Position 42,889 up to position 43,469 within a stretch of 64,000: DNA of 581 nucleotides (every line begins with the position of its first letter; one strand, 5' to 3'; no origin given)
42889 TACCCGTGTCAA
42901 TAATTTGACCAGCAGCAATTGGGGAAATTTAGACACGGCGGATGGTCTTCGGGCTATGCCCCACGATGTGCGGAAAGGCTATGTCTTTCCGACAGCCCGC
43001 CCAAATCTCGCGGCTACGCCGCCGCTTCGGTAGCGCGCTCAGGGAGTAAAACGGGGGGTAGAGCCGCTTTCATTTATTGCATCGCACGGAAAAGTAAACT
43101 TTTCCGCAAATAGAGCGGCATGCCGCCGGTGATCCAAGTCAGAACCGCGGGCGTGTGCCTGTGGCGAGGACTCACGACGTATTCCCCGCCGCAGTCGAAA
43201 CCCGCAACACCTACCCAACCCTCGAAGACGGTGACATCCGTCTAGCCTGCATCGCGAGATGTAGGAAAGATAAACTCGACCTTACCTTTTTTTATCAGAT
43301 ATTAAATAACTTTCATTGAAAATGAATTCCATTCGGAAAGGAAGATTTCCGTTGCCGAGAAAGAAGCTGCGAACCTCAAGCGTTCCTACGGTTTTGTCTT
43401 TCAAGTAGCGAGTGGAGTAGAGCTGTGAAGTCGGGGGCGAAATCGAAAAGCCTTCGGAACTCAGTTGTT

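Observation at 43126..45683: Three co-oriented copies of a ~150-nt element with compensatory base changes: candidate novel plus-strand structured RNA family interleaved with secreted-protein genes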

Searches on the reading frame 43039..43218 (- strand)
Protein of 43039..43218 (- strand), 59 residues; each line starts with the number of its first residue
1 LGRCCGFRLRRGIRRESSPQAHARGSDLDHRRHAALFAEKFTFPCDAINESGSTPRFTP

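Call 97: search_protein_families(library=pfam, proteins=[window:43039-43218:-], max_evalue=1)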
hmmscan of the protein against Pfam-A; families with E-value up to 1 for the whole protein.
window:43039-43218:- (59 aa): 0 families

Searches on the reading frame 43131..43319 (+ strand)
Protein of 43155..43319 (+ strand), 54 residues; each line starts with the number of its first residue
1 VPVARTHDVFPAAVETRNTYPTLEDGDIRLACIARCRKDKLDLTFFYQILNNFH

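Call 37: list_cluster_members(proteins=[window:43155-43319:+, window:43120-43245:+, window:43825-43977:+, window:43884-44123:+, window:45569-45694:+, window:43039-43218:-, window:45504-45689:-, window:45737-46237:-, window:44016-45374:-, window:42265-42852:-])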
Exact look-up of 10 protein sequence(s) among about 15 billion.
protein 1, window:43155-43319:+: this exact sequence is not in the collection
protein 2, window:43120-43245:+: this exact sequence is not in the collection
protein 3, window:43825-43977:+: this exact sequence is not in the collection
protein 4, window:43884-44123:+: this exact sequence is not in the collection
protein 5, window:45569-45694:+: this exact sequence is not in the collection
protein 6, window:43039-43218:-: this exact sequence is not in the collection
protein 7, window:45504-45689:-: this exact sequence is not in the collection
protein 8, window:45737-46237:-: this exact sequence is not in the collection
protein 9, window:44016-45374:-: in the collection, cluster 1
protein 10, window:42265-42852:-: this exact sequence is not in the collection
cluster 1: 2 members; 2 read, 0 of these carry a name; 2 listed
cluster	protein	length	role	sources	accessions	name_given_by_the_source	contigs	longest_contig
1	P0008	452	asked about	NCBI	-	-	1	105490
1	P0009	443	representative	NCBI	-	-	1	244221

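Call 38: find_encoding_contigs(protein=P0009, flank=10000, max_places=5)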
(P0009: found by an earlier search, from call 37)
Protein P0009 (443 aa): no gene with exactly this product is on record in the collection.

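Call 41: find_homologous_proteins(query=A4, max_evalue=10)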
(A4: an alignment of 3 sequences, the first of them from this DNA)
Query A4 (3 sequences): no candidate shares three 5-residue words with the query. No homologue found.
